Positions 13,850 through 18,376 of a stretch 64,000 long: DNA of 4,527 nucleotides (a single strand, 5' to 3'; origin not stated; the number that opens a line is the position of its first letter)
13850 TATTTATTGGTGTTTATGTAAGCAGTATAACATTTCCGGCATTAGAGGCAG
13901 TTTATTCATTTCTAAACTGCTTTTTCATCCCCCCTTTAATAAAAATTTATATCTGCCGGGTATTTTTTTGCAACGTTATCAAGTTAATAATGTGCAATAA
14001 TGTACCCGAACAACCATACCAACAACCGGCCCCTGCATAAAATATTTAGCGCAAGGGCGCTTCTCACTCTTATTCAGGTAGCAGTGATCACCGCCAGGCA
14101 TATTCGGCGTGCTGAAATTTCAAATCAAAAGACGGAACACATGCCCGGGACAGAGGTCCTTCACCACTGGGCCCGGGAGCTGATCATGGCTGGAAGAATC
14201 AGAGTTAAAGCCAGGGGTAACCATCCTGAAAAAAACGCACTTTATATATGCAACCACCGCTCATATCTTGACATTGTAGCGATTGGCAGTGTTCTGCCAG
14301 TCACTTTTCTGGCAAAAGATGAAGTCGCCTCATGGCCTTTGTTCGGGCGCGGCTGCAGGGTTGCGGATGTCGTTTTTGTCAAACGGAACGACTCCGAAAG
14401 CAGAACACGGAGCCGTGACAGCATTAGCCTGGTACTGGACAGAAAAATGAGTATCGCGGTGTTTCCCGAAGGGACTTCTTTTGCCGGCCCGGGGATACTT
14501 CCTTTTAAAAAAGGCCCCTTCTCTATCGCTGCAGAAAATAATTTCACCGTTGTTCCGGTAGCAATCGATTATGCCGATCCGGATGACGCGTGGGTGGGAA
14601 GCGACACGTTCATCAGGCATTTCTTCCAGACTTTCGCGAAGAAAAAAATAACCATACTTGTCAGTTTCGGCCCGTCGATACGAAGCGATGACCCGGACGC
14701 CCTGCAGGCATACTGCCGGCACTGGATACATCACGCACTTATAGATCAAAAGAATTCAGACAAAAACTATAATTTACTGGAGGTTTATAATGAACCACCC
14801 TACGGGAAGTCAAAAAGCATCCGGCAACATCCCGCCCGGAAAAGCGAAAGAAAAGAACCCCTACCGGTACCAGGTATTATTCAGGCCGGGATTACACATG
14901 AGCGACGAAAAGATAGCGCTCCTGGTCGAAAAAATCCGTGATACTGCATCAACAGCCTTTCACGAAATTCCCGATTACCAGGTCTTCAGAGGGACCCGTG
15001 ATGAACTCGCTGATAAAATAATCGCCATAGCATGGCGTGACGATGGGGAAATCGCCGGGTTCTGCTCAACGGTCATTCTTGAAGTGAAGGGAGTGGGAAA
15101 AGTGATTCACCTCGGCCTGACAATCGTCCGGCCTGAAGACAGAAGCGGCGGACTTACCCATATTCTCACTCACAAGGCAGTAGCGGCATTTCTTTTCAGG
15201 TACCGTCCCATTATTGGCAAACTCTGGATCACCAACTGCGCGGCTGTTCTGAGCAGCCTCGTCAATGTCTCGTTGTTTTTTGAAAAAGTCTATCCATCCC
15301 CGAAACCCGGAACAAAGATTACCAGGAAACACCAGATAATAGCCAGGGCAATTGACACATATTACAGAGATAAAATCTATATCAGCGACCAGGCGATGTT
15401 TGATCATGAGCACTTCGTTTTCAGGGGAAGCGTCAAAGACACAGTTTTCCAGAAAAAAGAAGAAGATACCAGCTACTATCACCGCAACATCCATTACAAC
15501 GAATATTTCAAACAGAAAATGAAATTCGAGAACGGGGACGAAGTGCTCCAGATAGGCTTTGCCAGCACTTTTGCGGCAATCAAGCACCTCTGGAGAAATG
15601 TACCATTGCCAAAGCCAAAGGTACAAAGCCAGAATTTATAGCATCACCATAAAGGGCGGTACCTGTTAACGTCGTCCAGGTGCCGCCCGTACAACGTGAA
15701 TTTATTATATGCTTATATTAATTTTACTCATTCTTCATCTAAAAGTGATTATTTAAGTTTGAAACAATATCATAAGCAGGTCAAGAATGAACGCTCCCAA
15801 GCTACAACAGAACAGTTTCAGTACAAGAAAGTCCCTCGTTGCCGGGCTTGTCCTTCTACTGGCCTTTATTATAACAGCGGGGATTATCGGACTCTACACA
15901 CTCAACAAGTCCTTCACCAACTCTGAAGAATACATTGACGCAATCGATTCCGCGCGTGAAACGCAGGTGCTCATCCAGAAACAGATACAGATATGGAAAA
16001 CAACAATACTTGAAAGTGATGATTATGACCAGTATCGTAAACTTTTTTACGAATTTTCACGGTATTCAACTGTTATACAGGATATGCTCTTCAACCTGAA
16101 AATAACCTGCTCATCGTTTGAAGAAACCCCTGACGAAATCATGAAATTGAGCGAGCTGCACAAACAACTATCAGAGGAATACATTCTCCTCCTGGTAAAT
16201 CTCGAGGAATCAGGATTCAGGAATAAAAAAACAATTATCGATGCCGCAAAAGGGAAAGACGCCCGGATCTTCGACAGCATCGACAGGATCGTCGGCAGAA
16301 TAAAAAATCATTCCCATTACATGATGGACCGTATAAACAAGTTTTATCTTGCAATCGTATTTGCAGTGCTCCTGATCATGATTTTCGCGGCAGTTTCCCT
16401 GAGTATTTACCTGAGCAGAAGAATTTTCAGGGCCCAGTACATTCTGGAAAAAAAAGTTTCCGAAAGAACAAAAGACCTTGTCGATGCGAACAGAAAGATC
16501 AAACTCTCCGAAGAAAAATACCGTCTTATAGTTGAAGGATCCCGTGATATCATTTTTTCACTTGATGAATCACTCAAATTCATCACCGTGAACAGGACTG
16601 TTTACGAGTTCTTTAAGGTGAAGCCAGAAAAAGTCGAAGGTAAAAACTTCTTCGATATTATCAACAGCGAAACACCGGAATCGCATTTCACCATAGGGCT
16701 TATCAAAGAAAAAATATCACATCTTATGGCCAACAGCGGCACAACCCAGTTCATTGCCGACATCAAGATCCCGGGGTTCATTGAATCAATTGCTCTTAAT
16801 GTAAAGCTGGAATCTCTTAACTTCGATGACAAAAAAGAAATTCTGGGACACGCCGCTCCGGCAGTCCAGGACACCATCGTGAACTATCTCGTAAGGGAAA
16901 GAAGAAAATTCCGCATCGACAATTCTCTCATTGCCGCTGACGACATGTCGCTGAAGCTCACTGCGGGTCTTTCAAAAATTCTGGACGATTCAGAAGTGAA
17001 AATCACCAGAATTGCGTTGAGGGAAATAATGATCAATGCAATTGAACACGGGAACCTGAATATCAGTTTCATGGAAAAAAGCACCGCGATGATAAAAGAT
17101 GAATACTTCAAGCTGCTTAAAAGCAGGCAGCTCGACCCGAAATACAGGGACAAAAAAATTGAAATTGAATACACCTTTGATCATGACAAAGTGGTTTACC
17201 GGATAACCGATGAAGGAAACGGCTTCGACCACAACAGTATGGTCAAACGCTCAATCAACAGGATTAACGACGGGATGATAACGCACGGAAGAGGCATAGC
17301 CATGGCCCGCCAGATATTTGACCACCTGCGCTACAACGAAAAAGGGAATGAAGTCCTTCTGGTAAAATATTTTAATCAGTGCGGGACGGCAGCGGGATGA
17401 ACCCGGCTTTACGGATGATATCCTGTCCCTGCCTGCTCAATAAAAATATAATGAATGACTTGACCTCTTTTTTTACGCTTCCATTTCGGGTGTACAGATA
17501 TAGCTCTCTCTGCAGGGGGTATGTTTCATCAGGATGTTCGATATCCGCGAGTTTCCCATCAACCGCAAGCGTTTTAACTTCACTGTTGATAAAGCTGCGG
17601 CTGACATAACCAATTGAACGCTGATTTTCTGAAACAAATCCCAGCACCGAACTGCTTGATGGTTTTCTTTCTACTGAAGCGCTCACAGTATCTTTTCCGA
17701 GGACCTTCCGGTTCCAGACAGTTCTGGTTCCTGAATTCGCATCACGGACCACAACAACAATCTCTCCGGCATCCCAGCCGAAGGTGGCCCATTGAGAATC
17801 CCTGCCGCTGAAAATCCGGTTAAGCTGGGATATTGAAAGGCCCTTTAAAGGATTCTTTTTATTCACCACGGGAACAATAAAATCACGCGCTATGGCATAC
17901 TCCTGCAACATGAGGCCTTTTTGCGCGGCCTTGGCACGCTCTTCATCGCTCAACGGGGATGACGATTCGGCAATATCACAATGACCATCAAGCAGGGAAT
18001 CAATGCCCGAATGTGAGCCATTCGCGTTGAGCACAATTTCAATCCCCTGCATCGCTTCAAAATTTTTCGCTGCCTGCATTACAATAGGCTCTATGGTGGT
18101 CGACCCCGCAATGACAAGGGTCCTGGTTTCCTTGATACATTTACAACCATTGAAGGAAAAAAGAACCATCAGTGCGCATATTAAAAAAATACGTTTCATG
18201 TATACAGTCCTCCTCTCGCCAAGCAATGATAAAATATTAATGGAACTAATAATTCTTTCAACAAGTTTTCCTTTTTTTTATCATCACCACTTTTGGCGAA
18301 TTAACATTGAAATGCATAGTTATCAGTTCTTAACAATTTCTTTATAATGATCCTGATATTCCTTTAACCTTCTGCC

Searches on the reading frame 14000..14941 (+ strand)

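Call 77: search_protein_families(library=pfam, proteins=[window:14000-14941:+], max_evalue=0.001)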
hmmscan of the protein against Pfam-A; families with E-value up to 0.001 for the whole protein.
window:14000-14941:+ (313 aa): 1 family
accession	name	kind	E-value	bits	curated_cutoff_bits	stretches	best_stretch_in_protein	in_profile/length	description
PF01553.26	Acyltransferase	-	4.4e-29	101.4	23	1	66-189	1-131/132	Acyltransferase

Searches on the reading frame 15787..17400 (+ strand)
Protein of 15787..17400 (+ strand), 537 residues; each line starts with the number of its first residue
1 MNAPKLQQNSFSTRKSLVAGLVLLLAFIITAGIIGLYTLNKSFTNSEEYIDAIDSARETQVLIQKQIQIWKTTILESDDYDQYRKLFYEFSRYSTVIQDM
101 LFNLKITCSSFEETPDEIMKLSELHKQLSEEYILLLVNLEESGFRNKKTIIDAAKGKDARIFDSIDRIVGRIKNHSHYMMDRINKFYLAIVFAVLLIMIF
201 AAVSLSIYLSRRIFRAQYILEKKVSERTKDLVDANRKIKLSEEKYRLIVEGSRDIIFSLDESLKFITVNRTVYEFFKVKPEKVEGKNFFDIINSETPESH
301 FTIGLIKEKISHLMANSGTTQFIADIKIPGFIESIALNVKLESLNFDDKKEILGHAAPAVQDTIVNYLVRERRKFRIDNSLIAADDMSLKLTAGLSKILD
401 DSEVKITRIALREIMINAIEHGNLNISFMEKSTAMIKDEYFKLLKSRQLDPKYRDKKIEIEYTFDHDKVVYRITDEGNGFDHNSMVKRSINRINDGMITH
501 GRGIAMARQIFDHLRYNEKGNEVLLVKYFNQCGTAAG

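Call 77: search_protein_families(library=pfam, proteins=[window:15787-17400:+], max_evalue=0.001)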
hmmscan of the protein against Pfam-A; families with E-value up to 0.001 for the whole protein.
window:15787-17400:+ (537 aa): 3 families
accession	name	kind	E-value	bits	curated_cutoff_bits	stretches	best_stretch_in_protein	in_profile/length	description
PF13581.12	HATPase_c_2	-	2.6e-14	53.8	27.4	1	399-527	24-127/127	Histidine kinase-like ATPase domain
PF00989.32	PAS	-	8.2e-06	26.2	22.6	1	243-298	1-56/113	PAS fold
PF13426.13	PAS_9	-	0.00084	20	27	0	254-300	2-46/103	PAS domain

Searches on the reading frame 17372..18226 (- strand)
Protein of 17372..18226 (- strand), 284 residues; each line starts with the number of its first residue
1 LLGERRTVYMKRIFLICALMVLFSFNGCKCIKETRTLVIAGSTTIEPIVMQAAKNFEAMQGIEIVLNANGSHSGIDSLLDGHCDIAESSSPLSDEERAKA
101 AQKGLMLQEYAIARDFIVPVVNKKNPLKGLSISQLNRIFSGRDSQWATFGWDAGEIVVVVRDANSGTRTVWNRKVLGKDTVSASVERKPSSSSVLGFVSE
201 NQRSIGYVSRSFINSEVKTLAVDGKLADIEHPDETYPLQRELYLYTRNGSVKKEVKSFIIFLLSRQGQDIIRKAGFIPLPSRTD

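Call 77: search_protein_families(library=pfam, proteins=[window:17372-18226:-], max_evalue=0.001)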
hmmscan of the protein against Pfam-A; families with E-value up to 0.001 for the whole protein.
window:17372-18226:- (284 aa): 3 families
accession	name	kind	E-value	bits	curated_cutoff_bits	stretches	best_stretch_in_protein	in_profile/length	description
PF12849.12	PBP_like_2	-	1.2e-33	117.4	27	1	36-265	11-266/267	PBP superfamily domain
PF13531.11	SBP_bac_11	-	5.5e-15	56.2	25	1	37-276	1-226/227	Bacterial extracellular solute-binding protein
PF12727.12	PBP_like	-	2.5e-07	30.5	27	1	57-210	5-152/193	PBP superfamily domain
